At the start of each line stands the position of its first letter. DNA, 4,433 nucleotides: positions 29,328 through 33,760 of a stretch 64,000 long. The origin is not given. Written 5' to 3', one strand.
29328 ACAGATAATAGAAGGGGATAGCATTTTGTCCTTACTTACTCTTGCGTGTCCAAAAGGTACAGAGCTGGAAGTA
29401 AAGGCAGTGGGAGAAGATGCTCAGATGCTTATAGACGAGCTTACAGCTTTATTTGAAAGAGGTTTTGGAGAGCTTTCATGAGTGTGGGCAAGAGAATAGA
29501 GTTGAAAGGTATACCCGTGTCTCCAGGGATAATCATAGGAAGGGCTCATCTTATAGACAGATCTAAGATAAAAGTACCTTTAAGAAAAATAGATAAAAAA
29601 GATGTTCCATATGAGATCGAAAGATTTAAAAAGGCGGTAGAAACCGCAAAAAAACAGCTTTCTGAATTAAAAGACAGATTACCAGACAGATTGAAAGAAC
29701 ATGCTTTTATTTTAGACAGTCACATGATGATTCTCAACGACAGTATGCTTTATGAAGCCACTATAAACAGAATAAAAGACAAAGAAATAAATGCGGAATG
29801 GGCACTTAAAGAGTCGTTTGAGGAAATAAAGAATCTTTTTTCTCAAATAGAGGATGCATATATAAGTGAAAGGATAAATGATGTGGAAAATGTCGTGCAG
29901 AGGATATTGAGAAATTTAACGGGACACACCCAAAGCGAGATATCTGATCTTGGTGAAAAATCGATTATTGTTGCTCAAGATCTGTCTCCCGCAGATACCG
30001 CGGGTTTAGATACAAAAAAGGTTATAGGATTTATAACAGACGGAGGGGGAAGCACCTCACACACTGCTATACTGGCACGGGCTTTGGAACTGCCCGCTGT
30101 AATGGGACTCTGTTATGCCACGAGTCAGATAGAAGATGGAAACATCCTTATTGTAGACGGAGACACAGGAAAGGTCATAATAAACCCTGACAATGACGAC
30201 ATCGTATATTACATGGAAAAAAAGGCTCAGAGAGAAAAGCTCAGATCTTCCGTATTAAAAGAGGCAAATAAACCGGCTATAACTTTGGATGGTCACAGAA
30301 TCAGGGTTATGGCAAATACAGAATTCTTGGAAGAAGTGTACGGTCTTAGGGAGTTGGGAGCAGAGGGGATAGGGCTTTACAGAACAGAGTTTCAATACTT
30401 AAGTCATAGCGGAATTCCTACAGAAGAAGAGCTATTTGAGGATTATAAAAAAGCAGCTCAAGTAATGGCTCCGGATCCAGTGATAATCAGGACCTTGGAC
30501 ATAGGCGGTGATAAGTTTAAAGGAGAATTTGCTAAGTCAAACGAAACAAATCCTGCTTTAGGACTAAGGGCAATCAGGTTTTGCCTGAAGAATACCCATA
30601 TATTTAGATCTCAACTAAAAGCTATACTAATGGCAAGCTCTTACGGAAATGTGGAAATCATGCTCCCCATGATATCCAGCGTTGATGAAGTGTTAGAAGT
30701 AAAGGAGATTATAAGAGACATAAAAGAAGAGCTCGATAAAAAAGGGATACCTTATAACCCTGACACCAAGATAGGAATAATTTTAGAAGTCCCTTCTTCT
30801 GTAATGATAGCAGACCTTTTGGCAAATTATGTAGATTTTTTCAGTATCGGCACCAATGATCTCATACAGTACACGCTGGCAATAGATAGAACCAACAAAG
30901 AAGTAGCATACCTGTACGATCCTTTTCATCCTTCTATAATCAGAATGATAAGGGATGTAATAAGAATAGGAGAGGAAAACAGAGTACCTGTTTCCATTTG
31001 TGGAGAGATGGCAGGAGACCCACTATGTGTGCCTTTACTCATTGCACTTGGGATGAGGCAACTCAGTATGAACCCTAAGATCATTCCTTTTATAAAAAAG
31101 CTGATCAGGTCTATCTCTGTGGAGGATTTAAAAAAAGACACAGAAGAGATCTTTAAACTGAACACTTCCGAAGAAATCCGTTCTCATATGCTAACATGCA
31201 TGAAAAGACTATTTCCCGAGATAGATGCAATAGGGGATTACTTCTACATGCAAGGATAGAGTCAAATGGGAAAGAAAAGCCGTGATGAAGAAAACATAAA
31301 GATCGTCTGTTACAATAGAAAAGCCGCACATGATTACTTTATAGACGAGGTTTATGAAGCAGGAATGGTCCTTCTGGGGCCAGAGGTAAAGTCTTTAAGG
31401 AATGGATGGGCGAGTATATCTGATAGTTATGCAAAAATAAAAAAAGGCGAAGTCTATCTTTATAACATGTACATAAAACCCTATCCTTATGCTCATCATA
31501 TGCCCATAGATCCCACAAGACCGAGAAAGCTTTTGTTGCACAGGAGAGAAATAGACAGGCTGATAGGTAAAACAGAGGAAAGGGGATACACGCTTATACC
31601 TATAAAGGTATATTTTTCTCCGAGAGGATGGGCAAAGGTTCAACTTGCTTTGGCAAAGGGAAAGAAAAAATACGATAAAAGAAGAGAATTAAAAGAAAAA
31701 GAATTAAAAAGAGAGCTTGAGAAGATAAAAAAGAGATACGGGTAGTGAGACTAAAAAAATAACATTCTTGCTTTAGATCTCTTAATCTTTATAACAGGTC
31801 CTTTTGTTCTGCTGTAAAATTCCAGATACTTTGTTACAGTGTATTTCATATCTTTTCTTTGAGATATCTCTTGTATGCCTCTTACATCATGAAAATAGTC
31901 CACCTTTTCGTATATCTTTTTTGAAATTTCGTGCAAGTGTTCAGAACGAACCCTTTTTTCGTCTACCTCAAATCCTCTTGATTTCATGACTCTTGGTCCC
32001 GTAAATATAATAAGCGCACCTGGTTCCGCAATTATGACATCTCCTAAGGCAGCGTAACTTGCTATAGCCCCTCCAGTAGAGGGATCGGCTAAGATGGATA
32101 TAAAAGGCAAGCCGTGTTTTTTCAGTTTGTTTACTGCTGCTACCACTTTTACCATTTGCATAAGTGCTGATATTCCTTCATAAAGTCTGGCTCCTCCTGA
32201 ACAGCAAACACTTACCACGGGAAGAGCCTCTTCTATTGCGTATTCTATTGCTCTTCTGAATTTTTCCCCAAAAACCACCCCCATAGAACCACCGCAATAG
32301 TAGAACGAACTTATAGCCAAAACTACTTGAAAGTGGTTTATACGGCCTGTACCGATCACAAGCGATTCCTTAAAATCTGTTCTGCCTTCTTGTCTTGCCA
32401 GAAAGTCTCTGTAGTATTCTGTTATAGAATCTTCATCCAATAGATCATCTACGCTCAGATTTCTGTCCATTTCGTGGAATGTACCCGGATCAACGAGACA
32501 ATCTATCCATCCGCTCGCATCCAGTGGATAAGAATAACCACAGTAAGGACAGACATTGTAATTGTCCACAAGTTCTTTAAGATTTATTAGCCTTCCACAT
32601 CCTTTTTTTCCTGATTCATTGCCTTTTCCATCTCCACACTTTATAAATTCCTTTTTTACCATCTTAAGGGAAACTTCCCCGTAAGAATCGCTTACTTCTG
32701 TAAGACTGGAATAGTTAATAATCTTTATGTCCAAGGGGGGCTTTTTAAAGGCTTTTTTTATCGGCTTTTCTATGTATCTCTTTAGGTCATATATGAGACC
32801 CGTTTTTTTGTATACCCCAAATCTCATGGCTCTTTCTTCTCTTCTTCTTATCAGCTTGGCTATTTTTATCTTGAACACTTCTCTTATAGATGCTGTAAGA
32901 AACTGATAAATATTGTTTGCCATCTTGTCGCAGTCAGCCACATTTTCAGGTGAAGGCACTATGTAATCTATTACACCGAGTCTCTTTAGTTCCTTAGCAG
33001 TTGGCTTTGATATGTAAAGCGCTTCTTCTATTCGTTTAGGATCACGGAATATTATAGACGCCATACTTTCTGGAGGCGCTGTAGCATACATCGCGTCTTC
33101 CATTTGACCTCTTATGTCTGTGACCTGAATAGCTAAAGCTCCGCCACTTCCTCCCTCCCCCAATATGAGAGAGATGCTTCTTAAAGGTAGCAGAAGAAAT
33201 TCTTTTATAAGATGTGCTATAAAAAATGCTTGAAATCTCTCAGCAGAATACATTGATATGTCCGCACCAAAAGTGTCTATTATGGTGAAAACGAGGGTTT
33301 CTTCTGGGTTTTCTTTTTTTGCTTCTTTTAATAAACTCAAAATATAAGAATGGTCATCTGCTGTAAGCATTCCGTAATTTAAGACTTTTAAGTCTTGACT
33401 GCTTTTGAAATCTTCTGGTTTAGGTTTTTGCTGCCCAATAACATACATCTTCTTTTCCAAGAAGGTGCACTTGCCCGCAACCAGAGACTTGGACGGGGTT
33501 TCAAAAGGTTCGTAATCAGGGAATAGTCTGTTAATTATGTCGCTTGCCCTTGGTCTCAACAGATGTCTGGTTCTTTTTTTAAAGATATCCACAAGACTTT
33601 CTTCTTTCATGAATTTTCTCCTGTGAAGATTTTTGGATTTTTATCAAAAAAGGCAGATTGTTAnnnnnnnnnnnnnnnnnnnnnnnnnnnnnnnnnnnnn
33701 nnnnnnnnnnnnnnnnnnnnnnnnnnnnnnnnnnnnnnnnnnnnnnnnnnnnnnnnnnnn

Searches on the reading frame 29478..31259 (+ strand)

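Call 85: search_protein_families(library=pfam, proteins=[window:29478-31259:+], max_evalue=0.00001)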
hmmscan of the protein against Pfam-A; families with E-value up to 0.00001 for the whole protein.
window:29478-31259:+ (593 aa): 3 families
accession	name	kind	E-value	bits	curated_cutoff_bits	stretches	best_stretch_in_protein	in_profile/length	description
PF02896.24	PEP-utilizers_C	-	3.3e-109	365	22.8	1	261-546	6-291/293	PEP-utilising enzyme, PEP-binding domain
PF05524.18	PEP-utilisers_N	-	1.2e-33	116.3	24.4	1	10-132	1-121/121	PEP-utilising enzyme, N-terminal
PF00391.29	PEP-utilizers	-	5.6e-24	84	23.1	1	160-231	3-72/72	PEP-utilising enzyme, mobile domain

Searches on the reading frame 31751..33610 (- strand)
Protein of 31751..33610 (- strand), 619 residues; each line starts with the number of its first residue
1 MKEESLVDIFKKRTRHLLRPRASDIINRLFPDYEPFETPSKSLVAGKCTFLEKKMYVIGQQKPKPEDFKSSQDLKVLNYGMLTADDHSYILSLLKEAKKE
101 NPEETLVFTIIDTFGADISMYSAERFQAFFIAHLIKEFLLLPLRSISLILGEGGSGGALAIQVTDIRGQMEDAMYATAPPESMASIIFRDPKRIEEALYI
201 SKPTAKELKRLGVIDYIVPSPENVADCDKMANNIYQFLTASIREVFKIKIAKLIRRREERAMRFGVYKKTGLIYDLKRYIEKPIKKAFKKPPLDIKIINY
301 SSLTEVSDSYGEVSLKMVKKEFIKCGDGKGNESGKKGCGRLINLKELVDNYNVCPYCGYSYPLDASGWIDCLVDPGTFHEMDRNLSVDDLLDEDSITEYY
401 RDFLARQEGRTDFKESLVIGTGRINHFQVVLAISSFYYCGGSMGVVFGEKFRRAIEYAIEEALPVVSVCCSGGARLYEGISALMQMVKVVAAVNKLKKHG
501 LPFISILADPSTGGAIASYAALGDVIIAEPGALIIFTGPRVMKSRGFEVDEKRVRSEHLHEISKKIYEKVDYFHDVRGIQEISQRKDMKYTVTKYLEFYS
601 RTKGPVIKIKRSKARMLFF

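Call 5: search_protein_families(library=pfam, proteins=[window:31751-33610:-], max_evalue=0.1)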
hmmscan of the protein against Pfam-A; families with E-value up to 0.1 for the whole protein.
window:31751-33610:- (619 aa): 5 families
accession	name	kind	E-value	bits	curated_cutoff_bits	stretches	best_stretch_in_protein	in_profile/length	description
PF03255.19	ACCA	-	1.3e-40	140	23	1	14-265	60-310/310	Acetyl co-enzyme A carboxylase carboxyltransferase-like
PF01039.27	Carboxyl_trans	-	1.7e-20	73.6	22.3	1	387-544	14-175/493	Carboxyl transferase domain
PF17848.7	Zn_ribbon_ACC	-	8e-05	23.2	24.5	1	337-357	6-26/26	Acetyl-CoA carboxylase zinc finger domain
PF06833.16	MdcE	-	0.045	13.9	32.7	0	487-536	55-104/196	Malonate decarboxylase gamma subunit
PF13240.11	Zn_Ribbon_1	-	0.058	13.7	25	0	345-360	7-22/23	zinc-ribbon domain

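Call 6: search_protein_families(library=ncbifam, proteins=[window:31751-33610:-], max_evalue=0.1)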
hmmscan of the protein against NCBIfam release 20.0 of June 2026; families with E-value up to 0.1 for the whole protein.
window:31751-33610:- (619 aa): 9 families
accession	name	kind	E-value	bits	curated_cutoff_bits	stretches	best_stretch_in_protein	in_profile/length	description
TIGR00515.1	accD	equivalog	4.3e-63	213.3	317.45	1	337-544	31-237/285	acetyl-CoA carboxylase, carboxyltransferase subunit beta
NF041504.1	AccA_sub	subfamily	1e-40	139.7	300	1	12-264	5-256/257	carboxyltransferase subunit alpha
NF004344.0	PRK05724.1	equivalog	2.7e-40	138.6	357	1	14-269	64-318/319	acetyl-CoA carboxylase carboxyltransferase subunit alpha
TIGR00513.1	accA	equivalog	3.6e-33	115.3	319.3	1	14-267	64-316/321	acetyl-CoA carboxylase carboxyl transferase subunit alpha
NF008971.0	PRK12319.1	equivalog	1.9e-27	96.5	406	1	41-262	43-254/256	acetyl-CoA carboxylase carboxyl transferase subunit alpha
TIGR01117.1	mmdA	subfamily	2.4e-17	62.9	998.8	1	408-555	63-210/512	methylmalonyl-CoA decarboxylase subunit alpha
TIGR03133.1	malonate_beta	equivalog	1.1e-15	57.7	278.15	1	378-544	3-181/274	biotin-independent malonate decarboxylase subunit beta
NF005530.0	PRK07189.1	equivalog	8.5e-14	51.3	228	1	378-544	13-191/303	biotin-independent malonate decarboxylase subunit beta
TIGR03134.1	malonate_gamma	equivalog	2.3e-08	33.8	237.15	1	22-267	2-251/258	biotin-independent malonate decarboxylase subunit gamma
